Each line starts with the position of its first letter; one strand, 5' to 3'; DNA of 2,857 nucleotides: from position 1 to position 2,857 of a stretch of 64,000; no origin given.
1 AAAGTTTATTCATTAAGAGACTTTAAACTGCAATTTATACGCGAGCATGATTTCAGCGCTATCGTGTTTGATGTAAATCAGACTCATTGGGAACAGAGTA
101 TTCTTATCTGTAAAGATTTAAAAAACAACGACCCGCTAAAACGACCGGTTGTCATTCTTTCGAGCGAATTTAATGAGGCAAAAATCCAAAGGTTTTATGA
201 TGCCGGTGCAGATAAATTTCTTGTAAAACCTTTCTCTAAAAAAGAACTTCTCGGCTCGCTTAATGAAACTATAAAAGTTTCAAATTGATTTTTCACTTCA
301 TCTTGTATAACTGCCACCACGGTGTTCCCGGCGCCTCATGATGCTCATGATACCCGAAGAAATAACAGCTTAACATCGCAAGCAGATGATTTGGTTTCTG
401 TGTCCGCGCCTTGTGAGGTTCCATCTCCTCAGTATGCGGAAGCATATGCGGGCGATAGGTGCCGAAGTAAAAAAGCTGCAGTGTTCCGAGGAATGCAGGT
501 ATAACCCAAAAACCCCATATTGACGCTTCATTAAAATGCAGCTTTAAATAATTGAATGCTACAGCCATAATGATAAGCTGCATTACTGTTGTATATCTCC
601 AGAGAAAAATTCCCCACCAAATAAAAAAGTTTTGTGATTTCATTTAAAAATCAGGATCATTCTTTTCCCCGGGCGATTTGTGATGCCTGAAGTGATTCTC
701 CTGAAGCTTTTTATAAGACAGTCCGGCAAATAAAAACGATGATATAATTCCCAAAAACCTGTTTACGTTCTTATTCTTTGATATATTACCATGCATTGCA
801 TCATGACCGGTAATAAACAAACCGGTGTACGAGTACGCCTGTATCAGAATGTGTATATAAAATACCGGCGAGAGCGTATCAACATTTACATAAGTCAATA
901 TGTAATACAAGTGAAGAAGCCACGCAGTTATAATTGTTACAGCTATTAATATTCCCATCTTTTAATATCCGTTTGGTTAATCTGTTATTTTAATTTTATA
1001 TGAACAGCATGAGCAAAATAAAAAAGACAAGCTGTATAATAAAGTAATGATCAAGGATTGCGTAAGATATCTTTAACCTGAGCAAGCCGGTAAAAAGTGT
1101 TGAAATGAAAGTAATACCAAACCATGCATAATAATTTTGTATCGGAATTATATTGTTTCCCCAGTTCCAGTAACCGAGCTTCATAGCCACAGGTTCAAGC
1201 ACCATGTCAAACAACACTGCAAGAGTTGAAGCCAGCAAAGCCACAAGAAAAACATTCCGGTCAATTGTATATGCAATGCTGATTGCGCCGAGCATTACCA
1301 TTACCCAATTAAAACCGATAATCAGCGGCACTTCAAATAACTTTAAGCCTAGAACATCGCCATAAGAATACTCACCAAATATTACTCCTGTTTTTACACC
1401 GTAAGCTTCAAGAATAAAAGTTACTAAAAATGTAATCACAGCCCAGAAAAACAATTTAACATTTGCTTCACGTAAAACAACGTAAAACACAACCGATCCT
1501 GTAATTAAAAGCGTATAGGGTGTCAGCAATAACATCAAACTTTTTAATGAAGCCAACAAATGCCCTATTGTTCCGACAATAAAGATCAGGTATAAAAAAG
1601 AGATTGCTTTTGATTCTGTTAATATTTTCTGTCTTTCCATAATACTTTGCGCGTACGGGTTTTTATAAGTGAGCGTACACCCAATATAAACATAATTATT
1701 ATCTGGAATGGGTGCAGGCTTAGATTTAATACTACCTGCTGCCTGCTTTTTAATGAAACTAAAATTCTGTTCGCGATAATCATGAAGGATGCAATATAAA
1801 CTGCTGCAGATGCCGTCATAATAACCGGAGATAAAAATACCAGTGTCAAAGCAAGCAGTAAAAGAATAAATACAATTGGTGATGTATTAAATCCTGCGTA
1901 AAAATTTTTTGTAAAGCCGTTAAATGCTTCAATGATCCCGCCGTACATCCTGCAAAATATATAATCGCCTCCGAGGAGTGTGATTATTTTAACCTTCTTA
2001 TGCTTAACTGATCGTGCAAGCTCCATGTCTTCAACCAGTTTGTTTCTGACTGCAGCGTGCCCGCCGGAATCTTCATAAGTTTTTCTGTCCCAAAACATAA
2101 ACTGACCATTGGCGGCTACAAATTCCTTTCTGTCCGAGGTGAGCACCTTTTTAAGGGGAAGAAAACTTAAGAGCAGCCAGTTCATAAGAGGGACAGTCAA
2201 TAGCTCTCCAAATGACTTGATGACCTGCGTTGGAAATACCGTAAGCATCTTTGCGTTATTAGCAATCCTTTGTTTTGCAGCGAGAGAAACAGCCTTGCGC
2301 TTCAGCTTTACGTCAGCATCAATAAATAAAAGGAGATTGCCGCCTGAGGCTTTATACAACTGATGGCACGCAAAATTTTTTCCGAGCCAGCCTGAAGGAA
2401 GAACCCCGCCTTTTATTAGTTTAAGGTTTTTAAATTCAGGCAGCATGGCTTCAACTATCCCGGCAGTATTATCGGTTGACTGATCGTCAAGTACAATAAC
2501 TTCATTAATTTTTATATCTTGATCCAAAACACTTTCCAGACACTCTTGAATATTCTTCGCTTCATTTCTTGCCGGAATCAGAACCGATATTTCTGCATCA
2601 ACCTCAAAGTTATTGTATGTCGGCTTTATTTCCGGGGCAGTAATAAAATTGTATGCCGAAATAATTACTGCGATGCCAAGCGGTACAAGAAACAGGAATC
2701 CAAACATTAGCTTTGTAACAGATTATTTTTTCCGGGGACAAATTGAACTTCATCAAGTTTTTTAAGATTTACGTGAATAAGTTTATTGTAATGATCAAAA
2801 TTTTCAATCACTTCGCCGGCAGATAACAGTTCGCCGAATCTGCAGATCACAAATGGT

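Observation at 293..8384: Complete-looking keto-carotenoid glycoside ester pathway that is genetically dead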

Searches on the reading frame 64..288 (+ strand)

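Call 6: search_protein_families(library=pfam, proteins=[window:64-288:+], max_evalue=0.01)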
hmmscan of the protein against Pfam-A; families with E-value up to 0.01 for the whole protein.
window:64-288:+ (74 aa): 1 family
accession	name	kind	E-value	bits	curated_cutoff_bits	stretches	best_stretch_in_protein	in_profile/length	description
PF00072.30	Response_reg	-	2.5e-07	31.3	30.2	1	15-65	60-109/111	Response regulator receiver domain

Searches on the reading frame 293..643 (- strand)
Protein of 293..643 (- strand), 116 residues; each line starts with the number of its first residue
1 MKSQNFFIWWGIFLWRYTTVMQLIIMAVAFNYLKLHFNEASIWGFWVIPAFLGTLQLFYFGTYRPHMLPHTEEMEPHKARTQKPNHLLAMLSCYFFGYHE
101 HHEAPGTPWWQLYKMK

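Call 6: search_protein_families(library=pfam, proteins=[window:293-643:-], max_evalue=0.01)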
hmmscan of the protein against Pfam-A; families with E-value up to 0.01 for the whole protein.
window:293-643:- (116 aa): 1 family
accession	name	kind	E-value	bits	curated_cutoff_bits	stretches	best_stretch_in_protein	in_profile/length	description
PF00487.30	FA_desaturase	-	3.4e-07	30.7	29.7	1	15-114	134-233/253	Fatty acid desaturase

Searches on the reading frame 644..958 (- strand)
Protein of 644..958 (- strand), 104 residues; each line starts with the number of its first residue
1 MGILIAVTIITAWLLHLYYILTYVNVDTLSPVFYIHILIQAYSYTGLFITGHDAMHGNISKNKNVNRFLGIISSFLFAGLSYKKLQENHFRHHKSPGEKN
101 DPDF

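Call 6: search_protein_families(library=pfam, proteins=[window:644-958:-], max_evalue=0.01)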
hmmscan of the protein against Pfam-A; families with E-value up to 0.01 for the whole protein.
window:644-958:- (104 aa): 1 family
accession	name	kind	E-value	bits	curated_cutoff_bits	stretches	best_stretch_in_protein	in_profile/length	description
PF00487.30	FA_desaturase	-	1.1e-12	48.7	29.7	1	32-104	4-81/253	Fatty acid desaturase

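Call 33: search_protein_families(library=ncbifam, proteins=[L082:7113-8609:+, L082:8590-9432:+, L082:10671-12149:+, L082:14544-15212:+], max_evalue=0.001)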
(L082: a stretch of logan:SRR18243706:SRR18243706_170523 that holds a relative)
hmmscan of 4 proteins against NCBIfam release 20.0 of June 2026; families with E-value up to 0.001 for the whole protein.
L082:7113-8609:+ (498 aa): 52 families (the best 25 are shown)
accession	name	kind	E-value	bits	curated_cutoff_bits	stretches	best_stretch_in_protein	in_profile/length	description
TIGR02734.1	crtI_fam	subfamily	1.3e-117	393.6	238.1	1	8-493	1-492/504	phytoene desaturase family protein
NF058655.1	CrtID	equivalog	2.8e-107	359.5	640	1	9-485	2-477/478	bifunctional phytoene desaturase/3,4-desaturase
NF042421.1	hydcarot_desat_CrtD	equivalog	8.7e-68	228.9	500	1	6-491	2-485/487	1-hydroxycarotenoid 3,4-desaturase CrtD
NF045637.1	carotdesatCrtDProt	equivalog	1.1e-62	212.2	580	1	9-492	2-485/485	1-hydroxycarotenoid 3,4-desaturase CrtD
TIGR02733.1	desat_CrtD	equivalog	9.1e-22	77.4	549.7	1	6-489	2-488/492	C-3',4' desaturase CrtD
TIGR02730.1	carot_isom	equivalog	6e-20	71.5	586.9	1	8-494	3-493/493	carotenoid isomerase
NF045689.1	BCarotKetCrtO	equivalog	1.1e-12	47.4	1000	0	387-474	430-522/563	beta-carotene ketolase CrtO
NF008845.0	PRK11883.1-5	equivalog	3.4e-10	38.8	560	1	3-78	2-84/468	protoporphyrinogen oxidase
NF005560.0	PRK07233.1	equivalog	6.9e-10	38.3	252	1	7-54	2-49/435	hypothetical protein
NF005548.0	PRK07208.1-4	equivalog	9.7e-10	37.6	389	1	5-80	3-79/488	hypothetical protein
TIGR00562.1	proto_IX_ox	equivalog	6.9e-08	31.5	97.85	1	5-78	2-78/470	protoporphyrinogen oxidase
NF005545.0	PRK07208.1-1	equivalog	1.3e-07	30.4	451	1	4-72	6-76/504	hypothetical protein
TIGR03467.1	HpnE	equivalog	1.6e-07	31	283.05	1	9-81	2-77/430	hydroxysqualene dehydroxylase HpnE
NF001933.0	PRK00711.1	subfamily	2.8e-07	29.9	383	0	7-41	2-36/429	D-amino acid dehydrogenase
NF008841.0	PRK11883.1-1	equivalog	2.8e-07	29.8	517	1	5-79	3-81/453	protoporphyrinogen oxidase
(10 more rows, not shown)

L082:8590-9432:+ (280 aa): 6 families
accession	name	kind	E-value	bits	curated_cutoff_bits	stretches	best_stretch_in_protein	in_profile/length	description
TIGR03465.1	HpnD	equivalog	6.1e-34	117.3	278.6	1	17-206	2-186/267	presqualene diphosphate synthase HpnD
NF045686.1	PhytoSynCyanob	equivalog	2.9e-29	102.1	550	1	7-276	18-309/310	15-cis-phytoene synthase CrtB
TIGR03464.1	HpnC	equivalog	1.3e-23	83.8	250.45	1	30-188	15-170/267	squalene synthase HpnC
NF045921.1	PhytnSynCrtBRhod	equivalog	6.6e-19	68.5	500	1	13-272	10-277/307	15-cis-phytoene synthase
NF042419.1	Phyto_syn_CrtB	equivalog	1.7e-18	67.2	480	1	21-188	15-187/306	15-cis-phytoene synthase CrtB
TIGR01559.1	squal_synth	equivalog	3.8e-07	29.6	286.75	1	18-187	11-199/337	squalene synthase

L082:10671-12149:+ (492 aa): 51 families (the best 25 are shown)
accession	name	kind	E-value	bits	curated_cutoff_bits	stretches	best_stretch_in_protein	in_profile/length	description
NF042421.1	hydcarot_desat_CrtD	equivalog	2.3e-154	514.5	500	1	2-488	3-485/487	1-hydroxycarotenoid 3,4-desaturase CrtD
TIGR02734.1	crtI_fam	subfamily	2.7e-108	362.8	238.1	1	3-489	1-491/504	phytoene desaturase family protein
NF058655.1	CrtID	equivalog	5.2e-97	325.6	640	1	4-483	2-478/478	bifunctional phytoene desaturase/3,4-desaturase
NF045637.1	carotdesatCrtDProt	equivalog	2.4e-95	319.9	580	1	4-484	2-480/485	1-hydroxycarotenoid 3,4-desaturase CrtD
TIGR02730.1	carot_isom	equivalog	3.8e-28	98.6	586.9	1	3-483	3-485/493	carotenoid isomerase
TIGR02733.1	desat_CrtD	equivalog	1.6e-25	89.8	549.7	2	219-482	226-484/492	C-3',4' desaturase CrtD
NF045689.1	BCarotKetCrtO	equivalog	5.4e-22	78.1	1000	1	3-472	6-523/563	beta-carotene ketolase CrtO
NF005560.0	PRK07233.1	equivalog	3.2e-16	59.2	252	2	1-48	1-48/435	hypothetical protein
TIGR03467.1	HpnE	equivalog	6e-11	42.3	283.05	1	4-53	2-53/430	hydroxysqualene dehydroxylase HpnE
NF005313.0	PRK06847.1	subfamily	1.1e-09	37.8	372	1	2-34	6-38/375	hypothetical protein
NF005548.0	PRK07208.1-4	equivalog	1.6e-09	36.9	389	1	3-53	6-56/488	hypothetical protein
NF005547.0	PRK07208.1-3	equivalog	1.6e-08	33.8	380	1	2-52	6-56/465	hypothetical protein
TIGR00275.1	TIGR00275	subfamily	1.6e-07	30.5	183.8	1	4-38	2-36/401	aminoacetone oxidase family FAD-binding enzyme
NF001933.0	PRK00711.1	subfamily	5.6e-07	28.9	383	0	224-278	200-254/429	D-amino acid dehydrogenase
TIGR02352.1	thiamin_ThiO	equivalog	5.7e-07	28.9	250.8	1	4-39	2-36/351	glycine oxidase ThiO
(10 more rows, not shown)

L082:14544-15212:+ (222 aa): 2 families
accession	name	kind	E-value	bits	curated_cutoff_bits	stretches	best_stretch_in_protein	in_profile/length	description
NF045690.1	BCarotKetCrtW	equivalog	1.8e-64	217.5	350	1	2-220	26-248/257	beta-carotene ketolase CrtW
NF052548.1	FAdesatDesABac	equivalog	5.1e-07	29.1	500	1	17-99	38-119/328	Delta(5) desaturase DesA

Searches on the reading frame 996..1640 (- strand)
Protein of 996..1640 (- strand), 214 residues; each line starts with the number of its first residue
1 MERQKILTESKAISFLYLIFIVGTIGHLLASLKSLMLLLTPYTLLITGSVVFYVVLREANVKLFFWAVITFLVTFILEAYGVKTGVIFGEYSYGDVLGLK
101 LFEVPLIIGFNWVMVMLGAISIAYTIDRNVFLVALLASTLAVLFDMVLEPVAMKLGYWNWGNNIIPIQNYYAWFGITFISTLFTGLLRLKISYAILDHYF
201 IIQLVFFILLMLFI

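Call 6: search_protein_families(library=pfam, proteins=[window:996-1640:-], max_evalue=0.01)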
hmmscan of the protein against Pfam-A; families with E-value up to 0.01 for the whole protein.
window:996-1640:- (214 aa): 1 family
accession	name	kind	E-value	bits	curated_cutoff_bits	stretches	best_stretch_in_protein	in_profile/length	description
PF04240.17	Caroten_synth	-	2e-25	90.4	25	1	42-187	4-159/209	Carotenoid biosynthesis protein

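Call 33: search_protein_families(library=ncbifam, proteins=[L082:7113-8609:+, L082:8590-9432:+, L082:10671-12149:+, window:996-1640:-, L082:14544-15212:+], max_evalue=0.001)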
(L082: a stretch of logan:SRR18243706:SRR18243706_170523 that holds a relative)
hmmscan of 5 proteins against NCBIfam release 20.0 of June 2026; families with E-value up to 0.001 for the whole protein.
L082:7113-8609:+ (498 aa): 52 families (the best 25 are shown)
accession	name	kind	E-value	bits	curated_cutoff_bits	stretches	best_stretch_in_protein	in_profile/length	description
TIGR02734.1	crtI_fam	subfamily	1.3e-117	393.6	238.1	1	8-493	1-492/504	phytoene desaturase family protein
NF058655.1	CrtID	equivalog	2.8e-107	359.5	640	1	9-485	2-477/478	bifunctional phytoene desaturase/3,4-desaturase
NF042421.1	hydcarot_desat_CrtD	equivalog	8.7e-68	228.9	500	1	6-491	2-485/487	1-hydroxycarotenoid 3,4-desaturase CrtD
NF045637.1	carotdesatCrtDProt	equivalog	1.1e-62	212.2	580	1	9-492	2-485/485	1-hydroxycarotenoid 3,4-desaturase CrtD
TIGR02733.1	desat_CrtD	equivalog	9.1e-22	77.4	549.7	1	6-489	2-488/492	C-3',4' desaturase CrtD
TIGR02730.1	carot_isom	equivalog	6e-20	71.5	586.9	1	8-494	3-493/493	carotenoid isomerase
NF045689.1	BCarotKetCrtO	equivalog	1.1e-12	47.4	1000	0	387-474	430-522/563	beta-carotene ketolase CrtO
NF008845.0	PRK11883.1-5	equivalog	3.4e-10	38.8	560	1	3-78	2-84/468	protoporphyrinogen oxidase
NF005560.0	PRK07233.1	equivalog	6.9e-10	38.3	252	1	7-54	2-49/435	hypothetical protein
NF005548.0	PRK07208.1-4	equivalog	9.7e-10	37.6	389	1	5-80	3-79/488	hypothetical protein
TIGR00562.1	proto_IX_ox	equivalog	6.9e-08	31.5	97.85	1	5-78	2-78/470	protoporphyrinogen oxidase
NF005545.0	PRK07208.1-1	equivalog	1.3e-07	30.4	451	1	4-72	6-76/504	hypothetical protein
TIGR03467.1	HpnE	equivalog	1.6e-07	31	283.05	1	9-81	2-77/430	hydroxysqualene dehydroxylase HpnE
NF001933.0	PRK00711.1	subfamily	2.8e-07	29.9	383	0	7-41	2-36/429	D-amino acid dehydrogenase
NF008841.0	PRK11883.1-1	equivalog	2.8e-07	29.8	517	1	5-79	3-81/453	protoporphyrinogen oxidase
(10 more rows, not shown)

L082:8590-9432:+ (280 aa): 6 families
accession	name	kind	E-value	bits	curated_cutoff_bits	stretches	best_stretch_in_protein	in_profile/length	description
TIGR03465.1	HpnD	equivalog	6.1e-34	117.3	278.6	1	17-206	2-186/267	presqualene diphosphate synthase HpnD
NF045686.1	PhytoSynCyanob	equivalog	2.9e-29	102.1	550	1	7-276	18-309/310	15-cis-phytoene synthase CrtB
TIGR03464.1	HpnC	equivalog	1.3e-23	83.8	250.45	1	30-188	15-170/267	squalene synthase HpnC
NF045921.1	PhytnSynCrtBRhod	equivalog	6.6e-19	68.5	500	1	13-272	10-277/307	15-cis-phytoene synthase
NF042419.1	Phyto_syn_CrtB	equivalog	1.7e-18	67.2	480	1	21-188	15-187/306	15-cis-phytoene synthase CrtB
TIGR01559.1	squal_synth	equivalog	3.8e-07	29.6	286.75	1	18-187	11-199/337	squalene synthase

L082:10671-12149:+ (492 aa): 51 families (the best 25 are shown)
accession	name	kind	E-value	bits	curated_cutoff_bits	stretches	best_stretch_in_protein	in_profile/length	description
NF042421.1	hydcarot_desat_CrtD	equivalog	2.3e-154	514.5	500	1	2-488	3-485/487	1-hydroxycarotenoid 3,4-desaturase CrtD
TIGR02734.1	crtI_fam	subfamily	2.7e-108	362.8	238.1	1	3-489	1-491/504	phytoene desaturase family protein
NF058655.1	CrtID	equivalog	5.2e-97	325.6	640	1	4-483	2-478/478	bifunctional phytoene desaturase/3,4-desaturase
NF045637.1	carotdesatCrtDProt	equivalog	2.4e-95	319.9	580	1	4-484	2-480/485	1-hydroxycarotenoid 3,4-desaturase CrtD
TIGR02730.1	carot_isom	equivalog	3.8e-28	98.6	586.9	1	3-483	3-485/493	carotenoid isomerase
TIGR02733.1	desat_CrtD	equivalog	1.6e-25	89.8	549.7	2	219-482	226-484/492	C-3',4' desaturase CrtD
NF045689.1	BCarotKetCrtO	equivalog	5.4e-22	78.1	1000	1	3-472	6-523/563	beta-carotene ketolase CrtO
NF005560.0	PRK07233.1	equivalog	3.2e-16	59.2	252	2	1-48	1-48/435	hypothetical protein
TIGR03467.1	HpnE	equivalog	6e-11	42.3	283.05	1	4-53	2-53/430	hydroxysqualene dehydroxylase HpnE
NF005313.0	PRK06847.1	subfamily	1.1e-09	37.8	372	1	2-34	6-38/375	hypothetical protein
NF005548.0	PRK07208.1-4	equivalog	1.6e-09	36.9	389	1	3-53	6-56/488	hypothetical protein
NF005547.0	PRK07208.1-3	equivalog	1.6e-08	33.8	380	1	2-52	6-56/465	hypothetical protein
TIGR00275.1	TIGR00275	subfamily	1.6e-07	30.5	183.8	1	4-38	2-36/401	aminoacetone oxidase family FAD-binding enzyme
NF001933.0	PRK00711.1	subfamily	5.6e-07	28.9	383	0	224-278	200-254/429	D-amino acid dehydrogenase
TIGR02352.1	thiamin_ThiO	equivalog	5.7e-07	28.9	250.8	1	4-39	2-36/351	glycine oxidase ThiO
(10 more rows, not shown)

window:996-1640:- (214 aa): 2 families
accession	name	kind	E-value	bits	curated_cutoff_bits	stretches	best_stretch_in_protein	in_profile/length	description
TIGR03460.1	crt_membr_arch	equivalog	1.1e-20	74.6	154.7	1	14-180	9-187/248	bisanhydrobacterioruberin hydratase CruF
NF041333.1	CruF_Halo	equivalog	3e-07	30.2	300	1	21-210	25-233/268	bisanhydrobacterioruberin hydratase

L082:14544-15212:+ (222 aa): 2 families
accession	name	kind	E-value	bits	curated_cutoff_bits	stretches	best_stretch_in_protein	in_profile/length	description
NF045690.1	BCarotKetCrtW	equivalog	1.8e-64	217.5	350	1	2-220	26-248/257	beta-carotene ketolase CrtW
NF052548.1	FAdesatDesABac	equivalog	5.1e-07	29.1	500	1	17-99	38-119/328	Delta(5) desaturase DesA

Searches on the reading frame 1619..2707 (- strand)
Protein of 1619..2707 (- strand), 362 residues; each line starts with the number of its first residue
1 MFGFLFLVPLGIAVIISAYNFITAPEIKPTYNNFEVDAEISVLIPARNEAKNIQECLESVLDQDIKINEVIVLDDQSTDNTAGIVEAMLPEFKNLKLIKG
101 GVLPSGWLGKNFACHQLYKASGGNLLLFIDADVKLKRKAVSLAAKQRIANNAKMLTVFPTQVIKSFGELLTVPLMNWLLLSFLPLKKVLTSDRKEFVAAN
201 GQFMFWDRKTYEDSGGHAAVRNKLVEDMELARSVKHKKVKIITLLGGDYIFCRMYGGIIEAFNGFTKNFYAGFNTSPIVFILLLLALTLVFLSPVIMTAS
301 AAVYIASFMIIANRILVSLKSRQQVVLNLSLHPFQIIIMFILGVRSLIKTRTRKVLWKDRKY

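Call 5: search_protein_families(library=pfam, proteins=[window:1619-2707:-], max_evalue=0.01)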
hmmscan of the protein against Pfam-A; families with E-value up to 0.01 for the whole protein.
window:1619-2707:- (362 aa): 5 families
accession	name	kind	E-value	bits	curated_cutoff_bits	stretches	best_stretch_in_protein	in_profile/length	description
PF00535.33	Glycos_transf_2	-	1e-18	68.3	23.3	1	41-155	1-111/168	Glycosyl transferase family 2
PF13506.12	Glyco_transf_21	-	1.5e-09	38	21.7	1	110-241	18-144/174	Glycosyl transferase family 21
PF13641.12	Glyco_tranf_2_3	-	2.4e-09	38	27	1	40-242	3-202/230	Glycosyltransferase like family 2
PF10111.15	Glyco_tranf_2_2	-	0.00022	21.3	27.3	1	41-230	1-195/276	Glycosyltransferase like family 2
PF13704.12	Glyco_tranf_2_4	-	0.0027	18.6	27.5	1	47-132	1-81/98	Glycosyl transferase family 2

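Call 10: find_encoding_contigs(protein=window:1619-2707:-, flank=10000, max_places=6)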
Protein window:1619-2707:- (362 aa): 3 contigs read that carry it; 1 place shown.
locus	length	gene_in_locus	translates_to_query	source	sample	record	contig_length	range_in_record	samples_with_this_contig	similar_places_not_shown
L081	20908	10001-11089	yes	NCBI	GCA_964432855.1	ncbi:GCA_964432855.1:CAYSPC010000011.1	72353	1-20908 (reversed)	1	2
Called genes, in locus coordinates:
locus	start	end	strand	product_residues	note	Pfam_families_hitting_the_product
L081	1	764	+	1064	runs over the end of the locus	PF25596:CPSase_L_D1, PF02786:CPSase_L_D2, PF07478:Dala_Dala_lig_C (weak), PF02787:CPSase_L_D3, PF25596:CPSase_L_D1, PF02786:CPSase_L_D2, PF02222:ATP-grasp, PF02142:MGS, +2 more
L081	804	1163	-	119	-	PF01555:N6_N4_Mtase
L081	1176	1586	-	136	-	PF01555:N6_N4_Mtase, PF01170:UPF0020, PF02475:TRM5-TYW2_MTfase (weak), PF13847:Methyltransf_31 (weak), PF08241:Methyltransf_11 (weak), PF13649:Methyltransf_25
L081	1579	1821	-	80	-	-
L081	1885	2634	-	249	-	-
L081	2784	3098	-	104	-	-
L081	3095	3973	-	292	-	PF02086:MethyltransfD12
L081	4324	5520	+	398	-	PF01266:DAO (weak), PF06100:MCRA (weak), PF07992:Pyr_redox_2 (faint), PF13450:NAD_binding_8, PF01593:Amino_oxidase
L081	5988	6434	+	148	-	PF00494:SQS_PSY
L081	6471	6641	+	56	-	-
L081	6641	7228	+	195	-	-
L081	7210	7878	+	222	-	PF18916:Lycopene_cyc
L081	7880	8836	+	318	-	PF01593:Amino_oxidase, PF13450:NAD_binding_8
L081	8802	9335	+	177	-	-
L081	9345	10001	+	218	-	PF01553:Acyltransferase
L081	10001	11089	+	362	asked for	PF13506:Glyco_transf_21, PF00535:Glycos_transf_2, PF13641:Glyco_tranf_2_3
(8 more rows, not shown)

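Call 33: search_protein_families(library=ncbifam, proteins=[window:1619-2707:-], max_evalue=0.001)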
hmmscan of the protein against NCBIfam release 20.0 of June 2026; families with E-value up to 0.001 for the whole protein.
window:1619-2707:- (362 aa): 19 families
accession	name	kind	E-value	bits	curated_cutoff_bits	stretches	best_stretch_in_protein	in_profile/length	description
TIGR03469.1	HpnB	hypoth_equivalog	1e-39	136.6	379.25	1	36-304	42-316/386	hopene-associated glycosyltransferase HpnB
NF045692.1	OglycostaseCruG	equivalog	5.2e-35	121.1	600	1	24-332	27-331/386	2'-O-glycosyltransferase CruG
TIGR04283.1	glyco_like_mftF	equivalog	2.8e-16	59.8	182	1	40-240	1-174/221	TIGR04283 family arsenosugar biosynthesis glycosyltransferase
TIGR03937.1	PgaC_IcaA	equivalog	1.8e-13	50.2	422.3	1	4-146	4-149/407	poly-beta-1,6-N-acetyl-D-glucosamine synthase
NF050050.1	ProtGlycPglI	equivalog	2.9e-10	40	500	1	39-145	3-106/306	GalNAc(5)-diNAcBac-PP-undecaprenol beta-1,3-glucosyltransferase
NF041875.1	EPS_EpsD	equivalog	8.1e-10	38.6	370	1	40-148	1-105/325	exopolysaccharide biosynthesis glycosyltransferase EpsD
NF010496.0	PRK13915.1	equivalog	1.3e-09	37.6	262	1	37-134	30-128/307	glucosyl-3-phosphoglycerate synthase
NF007482.0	PRK10073.1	equivalog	1.3e-09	37.5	423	1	38-137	6-100/334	glycosyltransferase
NF038299.1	EPS_HpsN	equivalog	1.2e-08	34.3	425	1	39-147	2-106/317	hormogonium polysaccharide biosynthesis glycosyltransferase HpsN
TIGR04195.1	S_glycosyl_SunS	equivalog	4.2e-08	32.5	350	1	41-159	60-162/421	SunS family peptide S-glycosyltransferase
NF047683.1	TeichurnBiosyTuaG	equivalog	5.1e-08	32.8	400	1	37-139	5-103/252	teichuronic acid biosynthesis protein TuaG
TIGR03111.1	glyc2_xrt_Gpos1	hypoth_equivalog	5.3e-08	32.1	363.95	1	12-142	20-151/439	TIGR03111 family XrtG-associated glycosyltransferase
TIGR04242.1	nodulat_NodC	equivalog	1.2e-06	27.8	550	1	25-144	35-153/395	chitooligosaccharide synthase NodC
TIGR03965.1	mycofact_glyco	equivalog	1.6e-06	27.3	280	1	36-134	72-166/467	mycofactocin biosynthesis glycosyltransferase MftF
TIGR03472.1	HpnI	equivalog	2.1e-06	26.8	310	1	38-239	41-240/373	bacteriohopanetetrol glucosamine biosynthesis glycosyltransferase HpnI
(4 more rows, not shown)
